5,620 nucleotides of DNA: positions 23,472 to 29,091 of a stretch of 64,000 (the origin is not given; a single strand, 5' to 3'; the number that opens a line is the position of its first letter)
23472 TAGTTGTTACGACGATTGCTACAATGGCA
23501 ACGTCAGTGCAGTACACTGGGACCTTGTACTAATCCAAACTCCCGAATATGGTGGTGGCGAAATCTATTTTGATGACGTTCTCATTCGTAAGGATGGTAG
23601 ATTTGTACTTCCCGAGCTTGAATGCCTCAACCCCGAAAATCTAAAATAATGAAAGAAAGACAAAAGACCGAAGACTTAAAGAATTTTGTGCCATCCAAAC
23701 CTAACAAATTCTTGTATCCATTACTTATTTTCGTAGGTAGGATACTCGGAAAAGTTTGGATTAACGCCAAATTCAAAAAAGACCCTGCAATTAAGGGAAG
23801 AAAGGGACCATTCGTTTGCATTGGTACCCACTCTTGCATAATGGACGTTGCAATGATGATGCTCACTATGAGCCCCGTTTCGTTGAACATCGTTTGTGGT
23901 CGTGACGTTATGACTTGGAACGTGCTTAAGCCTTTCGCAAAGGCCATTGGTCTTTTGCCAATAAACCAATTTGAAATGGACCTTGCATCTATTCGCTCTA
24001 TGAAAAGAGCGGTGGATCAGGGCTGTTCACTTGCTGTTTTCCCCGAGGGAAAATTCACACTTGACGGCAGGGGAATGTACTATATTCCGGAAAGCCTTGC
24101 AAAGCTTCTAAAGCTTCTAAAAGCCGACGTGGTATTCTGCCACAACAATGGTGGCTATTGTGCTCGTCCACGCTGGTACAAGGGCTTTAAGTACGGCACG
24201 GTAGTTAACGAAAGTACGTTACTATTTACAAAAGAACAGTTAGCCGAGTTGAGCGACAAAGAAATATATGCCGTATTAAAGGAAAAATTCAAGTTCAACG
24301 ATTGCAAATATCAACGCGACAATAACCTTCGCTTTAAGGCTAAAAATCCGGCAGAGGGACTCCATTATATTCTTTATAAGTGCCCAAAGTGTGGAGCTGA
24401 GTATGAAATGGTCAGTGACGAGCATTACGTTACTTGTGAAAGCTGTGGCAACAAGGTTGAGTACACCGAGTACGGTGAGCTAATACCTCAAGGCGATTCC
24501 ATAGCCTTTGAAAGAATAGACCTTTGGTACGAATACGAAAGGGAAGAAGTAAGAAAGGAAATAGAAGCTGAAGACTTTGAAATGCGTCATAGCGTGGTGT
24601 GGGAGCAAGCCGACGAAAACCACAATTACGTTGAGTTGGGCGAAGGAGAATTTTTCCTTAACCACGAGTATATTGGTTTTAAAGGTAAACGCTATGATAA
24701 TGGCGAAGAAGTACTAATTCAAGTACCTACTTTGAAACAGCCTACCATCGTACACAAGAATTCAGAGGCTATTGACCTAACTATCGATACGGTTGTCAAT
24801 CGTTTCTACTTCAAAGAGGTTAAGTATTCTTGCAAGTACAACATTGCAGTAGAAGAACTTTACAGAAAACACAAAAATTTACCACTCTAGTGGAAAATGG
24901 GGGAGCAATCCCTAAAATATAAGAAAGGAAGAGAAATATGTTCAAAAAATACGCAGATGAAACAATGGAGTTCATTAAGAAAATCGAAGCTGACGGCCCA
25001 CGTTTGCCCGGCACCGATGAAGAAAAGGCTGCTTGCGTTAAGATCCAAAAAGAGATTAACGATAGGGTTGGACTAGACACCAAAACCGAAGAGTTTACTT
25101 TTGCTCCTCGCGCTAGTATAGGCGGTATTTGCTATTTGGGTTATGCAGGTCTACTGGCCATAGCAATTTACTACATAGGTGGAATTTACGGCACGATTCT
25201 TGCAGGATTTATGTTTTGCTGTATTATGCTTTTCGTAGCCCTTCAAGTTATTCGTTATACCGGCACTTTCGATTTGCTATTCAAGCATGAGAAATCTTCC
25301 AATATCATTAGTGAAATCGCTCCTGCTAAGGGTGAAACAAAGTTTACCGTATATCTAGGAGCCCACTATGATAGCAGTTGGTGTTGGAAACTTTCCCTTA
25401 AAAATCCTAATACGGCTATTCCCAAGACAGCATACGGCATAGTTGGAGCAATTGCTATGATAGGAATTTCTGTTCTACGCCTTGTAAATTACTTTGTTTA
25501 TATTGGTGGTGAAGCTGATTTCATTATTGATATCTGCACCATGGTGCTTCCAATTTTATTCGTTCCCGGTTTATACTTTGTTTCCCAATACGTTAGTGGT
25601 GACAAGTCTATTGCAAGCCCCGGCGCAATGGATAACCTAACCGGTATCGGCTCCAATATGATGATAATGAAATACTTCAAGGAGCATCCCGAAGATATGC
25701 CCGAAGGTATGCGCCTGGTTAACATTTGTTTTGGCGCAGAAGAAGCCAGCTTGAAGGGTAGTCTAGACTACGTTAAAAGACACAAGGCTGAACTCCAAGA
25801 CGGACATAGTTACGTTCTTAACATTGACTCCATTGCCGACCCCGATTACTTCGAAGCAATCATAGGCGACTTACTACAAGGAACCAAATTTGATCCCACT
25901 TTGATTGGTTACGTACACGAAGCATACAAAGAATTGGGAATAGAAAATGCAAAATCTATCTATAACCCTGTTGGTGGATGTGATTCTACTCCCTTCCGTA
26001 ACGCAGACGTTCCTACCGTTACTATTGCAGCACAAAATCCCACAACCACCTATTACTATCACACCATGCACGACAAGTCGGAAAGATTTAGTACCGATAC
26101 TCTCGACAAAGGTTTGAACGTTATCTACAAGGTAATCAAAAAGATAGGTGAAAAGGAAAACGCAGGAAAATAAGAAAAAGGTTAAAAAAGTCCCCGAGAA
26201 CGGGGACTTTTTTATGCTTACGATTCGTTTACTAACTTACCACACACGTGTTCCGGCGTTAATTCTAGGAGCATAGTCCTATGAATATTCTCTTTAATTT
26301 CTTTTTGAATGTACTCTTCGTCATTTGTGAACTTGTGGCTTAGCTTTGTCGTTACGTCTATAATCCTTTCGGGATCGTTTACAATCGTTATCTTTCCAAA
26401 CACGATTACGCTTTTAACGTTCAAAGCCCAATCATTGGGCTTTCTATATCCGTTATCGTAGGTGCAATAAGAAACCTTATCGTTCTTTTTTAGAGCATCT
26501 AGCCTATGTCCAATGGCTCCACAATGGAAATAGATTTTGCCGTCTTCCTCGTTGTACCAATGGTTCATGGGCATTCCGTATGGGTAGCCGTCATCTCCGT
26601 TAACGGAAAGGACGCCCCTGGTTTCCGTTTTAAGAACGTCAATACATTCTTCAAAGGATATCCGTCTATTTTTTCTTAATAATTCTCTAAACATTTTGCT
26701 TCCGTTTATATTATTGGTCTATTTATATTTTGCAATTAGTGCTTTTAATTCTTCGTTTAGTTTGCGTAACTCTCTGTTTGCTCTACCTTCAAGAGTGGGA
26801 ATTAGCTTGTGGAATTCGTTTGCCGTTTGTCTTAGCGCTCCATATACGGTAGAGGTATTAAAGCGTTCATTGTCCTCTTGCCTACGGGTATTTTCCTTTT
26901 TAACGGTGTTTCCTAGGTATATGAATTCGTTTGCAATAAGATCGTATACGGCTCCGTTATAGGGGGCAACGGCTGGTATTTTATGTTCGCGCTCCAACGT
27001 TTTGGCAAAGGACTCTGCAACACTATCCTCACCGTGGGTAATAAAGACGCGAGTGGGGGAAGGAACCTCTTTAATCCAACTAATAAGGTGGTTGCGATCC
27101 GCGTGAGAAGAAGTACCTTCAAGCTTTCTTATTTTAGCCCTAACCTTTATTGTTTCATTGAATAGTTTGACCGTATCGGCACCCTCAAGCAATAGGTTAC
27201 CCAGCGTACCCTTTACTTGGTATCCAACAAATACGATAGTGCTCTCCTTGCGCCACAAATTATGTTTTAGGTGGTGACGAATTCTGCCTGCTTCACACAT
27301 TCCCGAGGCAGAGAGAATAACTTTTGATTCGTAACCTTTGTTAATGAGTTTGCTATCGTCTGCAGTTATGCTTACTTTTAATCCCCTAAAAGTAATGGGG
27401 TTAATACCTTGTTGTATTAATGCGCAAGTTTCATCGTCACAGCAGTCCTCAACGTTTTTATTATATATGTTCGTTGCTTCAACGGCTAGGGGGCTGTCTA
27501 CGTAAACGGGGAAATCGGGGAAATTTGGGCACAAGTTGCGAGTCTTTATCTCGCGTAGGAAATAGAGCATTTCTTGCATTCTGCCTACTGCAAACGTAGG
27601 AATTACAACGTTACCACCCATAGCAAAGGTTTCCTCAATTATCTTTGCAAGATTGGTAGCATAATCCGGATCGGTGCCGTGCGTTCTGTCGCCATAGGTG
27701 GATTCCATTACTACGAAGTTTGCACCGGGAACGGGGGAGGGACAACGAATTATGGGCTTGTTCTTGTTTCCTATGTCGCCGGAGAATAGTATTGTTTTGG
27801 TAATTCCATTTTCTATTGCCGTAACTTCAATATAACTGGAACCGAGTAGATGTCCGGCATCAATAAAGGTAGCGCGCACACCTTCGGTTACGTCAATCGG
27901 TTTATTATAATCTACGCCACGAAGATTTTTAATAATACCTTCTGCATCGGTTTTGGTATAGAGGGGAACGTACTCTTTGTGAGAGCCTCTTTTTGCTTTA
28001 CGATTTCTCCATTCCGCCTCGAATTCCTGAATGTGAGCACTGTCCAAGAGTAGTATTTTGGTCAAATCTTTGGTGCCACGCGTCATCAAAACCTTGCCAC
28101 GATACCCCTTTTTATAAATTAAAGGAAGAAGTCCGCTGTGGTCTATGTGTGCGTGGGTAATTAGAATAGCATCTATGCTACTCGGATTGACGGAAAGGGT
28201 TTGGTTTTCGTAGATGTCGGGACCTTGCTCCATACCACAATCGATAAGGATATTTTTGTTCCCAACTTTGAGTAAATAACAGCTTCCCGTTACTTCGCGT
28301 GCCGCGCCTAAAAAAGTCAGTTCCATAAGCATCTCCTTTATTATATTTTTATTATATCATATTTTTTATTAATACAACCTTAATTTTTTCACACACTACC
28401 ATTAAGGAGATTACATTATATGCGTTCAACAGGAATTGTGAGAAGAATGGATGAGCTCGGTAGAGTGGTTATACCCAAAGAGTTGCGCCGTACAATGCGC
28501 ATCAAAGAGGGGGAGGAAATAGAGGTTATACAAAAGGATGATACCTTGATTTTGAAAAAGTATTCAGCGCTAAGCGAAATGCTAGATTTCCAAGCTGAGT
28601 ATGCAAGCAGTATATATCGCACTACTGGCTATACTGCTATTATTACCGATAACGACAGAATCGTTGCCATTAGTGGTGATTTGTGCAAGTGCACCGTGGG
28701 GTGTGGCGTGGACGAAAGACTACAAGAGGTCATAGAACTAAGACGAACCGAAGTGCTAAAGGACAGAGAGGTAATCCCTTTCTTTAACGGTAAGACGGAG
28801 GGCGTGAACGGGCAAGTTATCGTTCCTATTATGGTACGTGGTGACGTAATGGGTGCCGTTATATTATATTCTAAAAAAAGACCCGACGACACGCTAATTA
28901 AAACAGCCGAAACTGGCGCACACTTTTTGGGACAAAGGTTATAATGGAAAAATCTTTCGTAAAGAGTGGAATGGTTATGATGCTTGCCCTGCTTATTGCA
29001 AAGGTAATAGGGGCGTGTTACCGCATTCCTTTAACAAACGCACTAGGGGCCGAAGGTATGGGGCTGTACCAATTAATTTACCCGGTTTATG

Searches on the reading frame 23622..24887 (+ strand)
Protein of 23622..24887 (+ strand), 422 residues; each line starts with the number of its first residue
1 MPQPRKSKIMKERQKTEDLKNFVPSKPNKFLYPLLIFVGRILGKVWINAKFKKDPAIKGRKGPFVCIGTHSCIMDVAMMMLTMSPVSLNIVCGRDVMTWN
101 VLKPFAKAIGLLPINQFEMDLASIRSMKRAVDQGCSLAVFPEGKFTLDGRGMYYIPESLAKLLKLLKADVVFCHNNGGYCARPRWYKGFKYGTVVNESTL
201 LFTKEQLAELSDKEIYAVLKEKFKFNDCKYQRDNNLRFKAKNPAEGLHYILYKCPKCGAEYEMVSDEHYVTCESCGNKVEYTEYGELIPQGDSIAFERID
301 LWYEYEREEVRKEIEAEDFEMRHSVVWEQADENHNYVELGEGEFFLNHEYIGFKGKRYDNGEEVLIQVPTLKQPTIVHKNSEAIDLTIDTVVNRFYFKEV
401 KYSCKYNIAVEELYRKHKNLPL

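Call 57: search_protein_families(library=pfam, proteins=[window:23622-24887:+], max_evalue=0.00001)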
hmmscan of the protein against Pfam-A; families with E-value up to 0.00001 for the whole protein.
window:23622-24887:+ (422 aa): 1 family
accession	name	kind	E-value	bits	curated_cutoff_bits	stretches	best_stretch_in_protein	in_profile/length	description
PF01553.26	Acyltransferase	-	1.5e-09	38.2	23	1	60-149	12-106/132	Acyltransferase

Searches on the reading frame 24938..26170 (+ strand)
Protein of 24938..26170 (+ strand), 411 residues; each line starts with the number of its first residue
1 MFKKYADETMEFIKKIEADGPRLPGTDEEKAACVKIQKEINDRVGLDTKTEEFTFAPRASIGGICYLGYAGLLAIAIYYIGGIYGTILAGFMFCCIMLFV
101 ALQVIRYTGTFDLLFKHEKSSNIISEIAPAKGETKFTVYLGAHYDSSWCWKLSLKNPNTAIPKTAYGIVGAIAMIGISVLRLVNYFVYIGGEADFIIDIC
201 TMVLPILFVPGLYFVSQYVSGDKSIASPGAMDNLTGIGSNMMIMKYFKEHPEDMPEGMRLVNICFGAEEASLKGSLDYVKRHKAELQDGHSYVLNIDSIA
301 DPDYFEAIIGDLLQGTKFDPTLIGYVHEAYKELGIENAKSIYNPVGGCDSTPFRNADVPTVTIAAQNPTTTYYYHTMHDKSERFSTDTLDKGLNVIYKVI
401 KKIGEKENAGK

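Call 57: search_protein_families(library=pfam, proteins=[window:24938-26170:+], max_evalue=0.00001)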
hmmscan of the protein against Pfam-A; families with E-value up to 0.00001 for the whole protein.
window:24938-26170:+ (411 aa): 2 families
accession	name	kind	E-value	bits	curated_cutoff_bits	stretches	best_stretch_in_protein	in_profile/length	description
PF04389.22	Peptidase_M28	-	1.5e-22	80.7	21.3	1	226-397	26-190/193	Peptidase family M28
PF01546.33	Peptidase_M20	-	2.2e-06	28.2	24.6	0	228-401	31-205/206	Peptidase family M20/M25/M40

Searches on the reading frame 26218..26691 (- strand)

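Call 57: search_protein_families(library=pfam, proteins=[window:26218-26691:-], max_evalue=0.00001)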
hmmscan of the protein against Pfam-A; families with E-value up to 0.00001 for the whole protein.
window:26218-26691:- (157 aa): 2 families
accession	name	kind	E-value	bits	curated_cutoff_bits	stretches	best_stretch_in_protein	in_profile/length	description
PF12900.13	Pyridox_ox_2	-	1.4e-17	64.4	27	1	14-152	3-139/140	Pyridoxamine 5'-phosphate oxidase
PF01243.27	PNPOx_N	-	1.2e-09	39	28.1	1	14-149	3-116/120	Pyridoxamine 5'-phosphate oxidase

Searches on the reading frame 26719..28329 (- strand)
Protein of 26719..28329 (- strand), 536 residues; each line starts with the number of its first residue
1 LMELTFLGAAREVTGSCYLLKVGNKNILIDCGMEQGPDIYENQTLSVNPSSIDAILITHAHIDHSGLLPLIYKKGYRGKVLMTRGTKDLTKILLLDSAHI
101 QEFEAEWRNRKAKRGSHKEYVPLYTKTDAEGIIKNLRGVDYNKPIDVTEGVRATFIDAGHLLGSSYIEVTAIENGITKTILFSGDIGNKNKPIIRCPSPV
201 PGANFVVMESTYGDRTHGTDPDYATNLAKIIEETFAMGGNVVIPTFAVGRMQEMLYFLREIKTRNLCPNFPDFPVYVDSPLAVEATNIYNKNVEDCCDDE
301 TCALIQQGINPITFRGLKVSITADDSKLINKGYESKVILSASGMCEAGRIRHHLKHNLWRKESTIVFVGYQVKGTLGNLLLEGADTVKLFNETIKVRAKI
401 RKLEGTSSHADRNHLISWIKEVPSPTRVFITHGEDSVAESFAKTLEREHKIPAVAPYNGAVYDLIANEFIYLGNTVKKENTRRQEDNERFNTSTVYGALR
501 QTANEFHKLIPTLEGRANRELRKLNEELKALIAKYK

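Call 57: search_protein_families(library=pfam, proteins=[window:26719-28329:-], max_evalue=0.00001)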
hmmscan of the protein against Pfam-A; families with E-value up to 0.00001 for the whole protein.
window:26719-28329:- (536 aa): 5 families
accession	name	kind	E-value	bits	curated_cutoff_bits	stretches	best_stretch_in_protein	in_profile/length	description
PF10996.14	Beta-Casp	-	1.5e-37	129.2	27.7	1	251-378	1-118/120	Beta-Casp domain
PF07521.17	RMMBL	-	2.6e-16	59.8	21.6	1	394-456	2-63/63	Zn-dependent metallo-hydrolase RNA specificity domain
PF00753.33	Lactamase_B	-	1e-13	52.1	22.7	1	13-73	4-65/196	Metallo-beta-lactamase superfamily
PF16661.11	Lactamase_B_6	-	2.5e-09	37.3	27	1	19-171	1-151/193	Metallo-beta-lactamase superfamily domain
PF12706.13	Lactamase_B_2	-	4.7e-09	36.6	27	1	26-86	2-66/200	Beta-lactamase superfamily domain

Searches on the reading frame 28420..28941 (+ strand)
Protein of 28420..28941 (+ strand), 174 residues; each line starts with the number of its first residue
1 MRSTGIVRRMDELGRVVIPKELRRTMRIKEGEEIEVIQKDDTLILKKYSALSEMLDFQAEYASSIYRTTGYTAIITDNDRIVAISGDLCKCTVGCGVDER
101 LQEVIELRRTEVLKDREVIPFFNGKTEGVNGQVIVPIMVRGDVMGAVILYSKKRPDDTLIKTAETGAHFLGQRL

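Call 57: search_protein_families(library=pfam, proteins=[window:28420-28941:+], max_evalue=0.00001)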
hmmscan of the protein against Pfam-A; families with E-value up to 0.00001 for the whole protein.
window:28420-28941:+ (174 aa): 2 families
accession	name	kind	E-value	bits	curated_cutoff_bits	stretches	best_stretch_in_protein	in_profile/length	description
PF15714.11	SpoVT_C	-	2.1e-26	92.9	27.5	1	53-173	1-126/128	Stage V sporulation protein T C-terminal, transcription factor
PF04014.23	MazE_antitoxin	-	1.6e-10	41.2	24.7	1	8-49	2-44/48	Antidote-toxin recognition MazE, bacterial antitoxin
